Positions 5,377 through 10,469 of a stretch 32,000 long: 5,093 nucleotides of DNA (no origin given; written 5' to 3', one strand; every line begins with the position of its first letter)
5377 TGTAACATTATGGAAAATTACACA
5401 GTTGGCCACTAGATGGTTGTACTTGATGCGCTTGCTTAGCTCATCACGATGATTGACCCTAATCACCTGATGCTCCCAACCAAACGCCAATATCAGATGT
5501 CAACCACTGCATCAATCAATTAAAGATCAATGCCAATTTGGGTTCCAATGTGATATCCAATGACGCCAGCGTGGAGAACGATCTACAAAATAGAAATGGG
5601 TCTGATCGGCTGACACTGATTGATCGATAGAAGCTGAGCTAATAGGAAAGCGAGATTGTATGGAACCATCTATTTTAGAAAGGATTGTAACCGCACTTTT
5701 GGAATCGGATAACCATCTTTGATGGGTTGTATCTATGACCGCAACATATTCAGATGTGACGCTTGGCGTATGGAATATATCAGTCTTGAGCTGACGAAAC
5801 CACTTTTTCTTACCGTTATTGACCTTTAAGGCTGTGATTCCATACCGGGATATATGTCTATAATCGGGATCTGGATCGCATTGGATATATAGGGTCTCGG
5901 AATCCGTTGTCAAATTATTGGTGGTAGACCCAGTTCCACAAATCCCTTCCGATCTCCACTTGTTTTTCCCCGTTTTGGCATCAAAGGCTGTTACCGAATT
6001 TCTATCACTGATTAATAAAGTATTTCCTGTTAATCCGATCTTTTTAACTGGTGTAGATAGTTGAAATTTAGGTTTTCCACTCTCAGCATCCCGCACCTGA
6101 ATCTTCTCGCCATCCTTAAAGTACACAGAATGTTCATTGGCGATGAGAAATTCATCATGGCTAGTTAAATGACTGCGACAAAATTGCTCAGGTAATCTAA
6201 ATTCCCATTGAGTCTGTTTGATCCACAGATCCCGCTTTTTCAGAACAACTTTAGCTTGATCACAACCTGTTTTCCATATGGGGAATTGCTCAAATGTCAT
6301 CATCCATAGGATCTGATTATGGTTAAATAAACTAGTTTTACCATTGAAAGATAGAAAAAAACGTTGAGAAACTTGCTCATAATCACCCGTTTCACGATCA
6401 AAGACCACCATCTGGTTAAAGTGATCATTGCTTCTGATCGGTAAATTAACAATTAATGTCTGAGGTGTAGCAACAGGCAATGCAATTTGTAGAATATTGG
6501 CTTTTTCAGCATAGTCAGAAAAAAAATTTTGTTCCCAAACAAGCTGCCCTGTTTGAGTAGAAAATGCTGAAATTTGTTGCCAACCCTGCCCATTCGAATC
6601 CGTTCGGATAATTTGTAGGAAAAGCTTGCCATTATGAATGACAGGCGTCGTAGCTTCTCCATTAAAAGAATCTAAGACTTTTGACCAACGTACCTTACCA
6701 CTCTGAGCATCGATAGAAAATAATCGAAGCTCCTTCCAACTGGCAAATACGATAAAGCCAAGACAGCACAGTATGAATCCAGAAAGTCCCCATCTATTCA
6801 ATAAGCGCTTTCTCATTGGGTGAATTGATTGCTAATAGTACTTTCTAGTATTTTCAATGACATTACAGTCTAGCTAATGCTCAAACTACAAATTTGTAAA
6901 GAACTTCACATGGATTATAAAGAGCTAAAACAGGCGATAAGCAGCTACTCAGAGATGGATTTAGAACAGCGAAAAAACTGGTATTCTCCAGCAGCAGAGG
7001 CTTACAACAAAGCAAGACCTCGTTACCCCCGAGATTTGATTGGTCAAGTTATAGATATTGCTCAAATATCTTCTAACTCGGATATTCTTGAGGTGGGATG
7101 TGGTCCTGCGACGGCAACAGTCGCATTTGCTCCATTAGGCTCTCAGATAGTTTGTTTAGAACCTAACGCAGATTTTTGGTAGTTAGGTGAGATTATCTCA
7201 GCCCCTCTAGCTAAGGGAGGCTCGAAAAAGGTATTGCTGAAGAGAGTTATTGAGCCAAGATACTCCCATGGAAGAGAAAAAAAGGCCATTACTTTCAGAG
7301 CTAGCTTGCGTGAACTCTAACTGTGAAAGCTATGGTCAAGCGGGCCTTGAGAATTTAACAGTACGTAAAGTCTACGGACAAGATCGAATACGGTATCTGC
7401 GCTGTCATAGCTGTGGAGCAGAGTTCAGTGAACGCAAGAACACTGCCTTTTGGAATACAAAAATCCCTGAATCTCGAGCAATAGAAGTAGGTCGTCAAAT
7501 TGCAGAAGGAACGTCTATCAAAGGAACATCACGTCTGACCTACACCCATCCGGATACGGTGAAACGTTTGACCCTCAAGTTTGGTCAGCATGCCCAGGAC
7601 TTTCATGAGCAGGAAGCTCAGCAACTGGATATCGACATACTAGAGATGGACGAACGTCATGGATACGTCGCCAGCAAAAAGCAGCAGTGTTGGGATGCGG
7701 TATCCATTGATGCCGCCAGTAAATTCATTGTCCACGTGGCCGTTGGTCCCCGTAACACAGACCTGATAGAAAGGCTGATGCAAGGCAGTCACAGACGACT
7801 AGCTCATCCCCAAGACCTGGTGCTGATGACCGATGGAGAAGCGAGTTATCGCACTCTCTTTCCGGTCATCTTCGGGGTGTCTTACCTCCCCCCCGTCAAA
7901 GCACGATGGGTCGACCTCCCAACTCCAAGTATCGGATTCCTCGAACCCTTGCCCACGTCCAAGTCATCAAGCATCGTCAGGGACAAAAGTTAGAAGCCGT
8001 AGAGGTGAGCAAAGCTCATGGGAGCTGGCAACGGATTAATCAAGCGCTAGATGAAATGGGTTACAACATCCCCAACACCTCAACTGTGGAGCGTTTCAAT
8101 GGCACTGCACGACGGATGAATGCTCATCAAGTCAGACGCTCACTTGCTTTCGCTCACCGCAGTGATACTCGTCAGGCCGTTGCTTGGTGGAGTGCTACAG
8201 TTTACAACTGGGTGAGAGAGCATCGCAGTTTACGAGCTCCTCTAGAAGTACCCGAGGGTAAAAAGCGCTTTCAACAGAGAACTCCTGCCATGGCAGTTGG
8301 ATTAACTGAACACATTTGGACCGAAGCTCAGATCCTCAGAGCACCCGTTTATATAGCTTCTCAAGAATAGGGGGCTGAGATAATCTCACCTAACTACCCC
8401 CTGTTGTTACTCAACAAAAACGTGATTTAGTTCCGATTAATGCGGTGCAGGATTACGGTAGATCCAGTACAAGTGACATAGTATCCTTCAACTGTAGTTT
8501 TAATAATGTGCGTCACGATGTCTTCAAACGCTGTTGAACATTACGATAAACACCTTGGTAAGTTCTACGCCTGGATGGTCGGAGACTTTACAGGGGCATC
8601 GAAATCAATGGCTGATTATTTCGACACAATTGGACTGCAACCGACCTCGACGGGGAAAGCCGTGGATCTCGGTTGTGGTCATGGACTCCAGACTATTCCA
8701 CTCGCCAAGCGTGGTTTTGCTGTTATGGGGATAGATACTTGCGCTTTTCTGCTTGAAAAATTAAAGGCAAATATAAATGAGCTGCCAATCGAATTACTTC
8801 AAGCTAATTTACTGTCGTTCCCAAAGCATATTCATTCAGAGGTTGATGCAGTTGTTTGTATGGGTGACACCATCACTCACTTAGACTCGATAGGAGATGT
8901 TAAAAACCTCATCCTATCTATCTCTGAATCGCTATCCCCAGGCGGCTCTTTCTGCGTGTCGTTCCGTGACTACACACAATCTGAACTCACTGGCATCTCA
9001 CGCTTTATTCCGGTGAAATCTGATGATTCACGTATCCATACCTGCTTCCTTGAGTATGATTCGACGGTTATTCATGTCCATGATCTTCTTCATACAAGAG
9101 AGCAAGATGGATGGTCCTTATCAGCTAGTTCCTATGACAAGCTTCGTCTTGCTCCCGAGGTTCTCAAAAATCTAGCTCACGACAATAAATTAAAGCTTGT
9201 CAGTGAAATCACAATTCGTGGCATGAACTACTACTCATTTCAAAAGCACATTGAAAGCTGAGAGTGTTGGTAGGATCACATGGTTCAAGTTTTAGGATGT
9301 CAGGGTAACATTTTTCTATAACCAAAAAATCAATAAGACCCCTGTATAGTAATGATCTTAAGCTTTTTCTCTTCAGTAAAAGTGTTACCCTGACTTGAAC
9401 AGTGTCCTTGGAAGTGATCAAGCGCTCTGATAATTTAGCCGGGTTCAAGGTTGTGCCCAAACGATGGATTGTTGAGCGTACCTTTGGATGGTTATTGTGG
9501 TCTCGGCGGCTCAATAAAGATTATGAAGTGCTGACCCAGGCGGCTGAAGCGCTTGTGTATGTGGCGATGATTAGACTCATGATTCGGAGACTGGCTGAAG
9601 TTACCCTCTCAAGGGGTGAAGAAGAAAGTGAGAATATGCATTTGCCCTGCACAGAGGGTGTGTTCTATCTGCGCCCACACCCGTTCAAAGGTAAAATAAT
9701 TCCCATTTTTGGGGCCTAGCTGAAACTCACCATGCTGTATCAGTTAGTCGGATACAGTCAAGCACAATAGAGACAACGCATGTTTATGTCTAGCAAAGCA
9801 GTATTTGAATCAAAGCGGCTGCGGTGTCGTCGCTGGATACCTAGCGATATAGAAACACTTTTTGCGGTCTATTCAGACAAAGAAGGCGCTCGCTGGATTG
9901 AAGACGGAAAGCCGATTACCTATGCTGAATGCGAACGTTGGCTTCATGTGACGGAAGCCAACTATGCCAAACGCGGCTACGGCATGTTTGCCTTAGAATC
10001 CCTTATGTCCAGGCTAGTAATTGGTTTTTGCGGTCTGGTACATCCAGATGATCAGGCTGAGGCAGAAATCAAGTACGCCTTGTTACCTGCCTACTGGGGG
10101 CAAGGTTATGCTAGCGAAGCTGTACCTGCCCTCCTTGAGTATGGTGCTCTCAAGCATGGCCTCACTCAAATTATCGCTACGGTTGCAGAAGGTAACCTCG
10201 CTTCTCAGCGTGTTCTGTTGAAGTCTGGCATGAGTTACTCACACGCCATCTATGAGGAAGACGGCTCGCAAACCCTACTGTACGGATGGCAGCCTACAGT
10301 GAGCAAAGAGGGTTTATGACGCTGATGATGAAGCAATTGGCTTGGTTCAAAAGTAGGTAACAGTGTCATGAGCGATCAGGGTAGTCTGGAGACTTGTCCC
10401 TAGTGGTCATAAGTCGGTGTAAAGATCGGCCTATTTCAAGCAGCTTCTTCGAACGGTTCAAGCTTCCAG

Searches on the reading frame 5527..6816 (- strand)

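Call 21: search_protein_families(library=pfam, proteins=[window:5527-6816:-], max_evalue=0.001)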
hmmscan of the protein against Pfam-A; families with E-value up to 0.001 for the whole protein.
window:5527-6816:- (429 aa): 4 families
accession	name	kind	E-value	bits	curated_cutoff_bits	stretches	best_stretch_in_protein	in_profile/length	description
PF13360.13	PQQ_2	-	7.6e-17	62.2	27.6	2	29-144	42-138/233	Outer membrane protein assembly factor BamB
PF25293.1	Beta-prop_EMC1_N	-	5.5e-06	26.7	34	0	34-111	45-116/219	EMC1 N-terminal beta-propeller domain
PF01011.28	PQQ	-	1.4e-05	24.5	26.7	0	262-290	56-84/595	Glucose/ethanol/alcohol dehydrogenase, beta-propeller domain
PF13570.13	Beta-prop_ACSF4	-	0.00019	21.4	133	0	267-407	107-237/329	Beta-alanine-activating enzyme, beta-propeller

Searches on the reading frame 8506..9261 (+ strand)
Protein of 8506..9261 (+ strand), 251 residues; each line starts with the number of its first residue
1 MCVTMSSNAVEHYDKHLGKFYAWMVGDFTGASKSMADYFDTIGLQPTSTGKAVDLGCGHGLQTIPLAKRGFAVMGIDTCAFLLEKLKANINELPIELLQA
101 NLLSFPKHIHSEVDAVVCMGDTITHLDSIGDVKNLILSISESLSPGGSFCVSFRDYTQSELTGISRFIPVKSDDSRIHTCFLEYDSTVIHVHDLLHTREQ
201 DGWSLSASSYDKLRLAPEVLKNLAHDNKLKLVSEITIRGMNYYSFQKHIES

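Call 21: search_protein_families(library=pfam, proteins=[window:8506-9261:+], max_evalue=0.001)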
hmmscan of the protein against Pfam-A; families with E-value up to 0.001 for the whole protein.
window:8506-9261:+ (251 aa): 7 families
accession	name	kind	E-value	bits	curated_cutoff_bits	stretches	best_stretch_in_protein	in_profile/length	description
PF13649.12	Methyltransf_25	-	2.3e-12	47.9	27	1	53-147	2-97/97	Methyltransferase domain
PF08241.18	Methyltransf_11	-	1.1e-10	42.5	21.2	1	53-150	1-94/95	Methyltransferase domain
PF13847.12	Methyltransf_31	-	6.7e-07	29.5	27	1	50-155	5-113/145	Methyltransferase domain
PF08242.18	Methyltransf_12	-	7.4e-07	30.3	30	1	53-148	1-97/98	Methyltransferase domain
PF13489.12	Methyltransf_23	-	1.9e-06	28.1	27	1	34-156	8-121/164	Methyltransferase domain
PF05175.20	MTS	-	0.00088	19.4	23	0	45-149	28-136/170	Methyltransferase small domain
PF03848.20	TehB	-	0.00091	19.1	20.4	0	48-111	30-98/193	Tellurite resistance protein TehB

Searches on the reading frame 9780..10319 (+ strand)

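Call 3: search_protein_families(library=pfam, proteins=[window:9780-10319:+], max_evalue=0.1)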
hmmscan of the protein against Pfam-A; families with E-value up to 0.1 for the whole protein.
window:9780-10319:+ (179 aa): 3 families
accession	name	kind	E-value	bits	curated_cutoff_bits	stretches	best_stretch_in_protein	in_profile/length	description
PF13302.13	Acetyltransf_3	-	4.3e-32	112.1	25.4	1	13-151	1-137/138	Acetyltransferase (GNAT) domain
PF00583.31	Acetyltransf_1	-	1.2e-10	42.1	20.7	1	45-150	13-115/116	Acetyltransferase (GNAT) family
PF13508.13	Acetyltransf_7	-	0.0049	17.7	27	1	80-131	14-65/84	Acetyltransferase (GNAT) domain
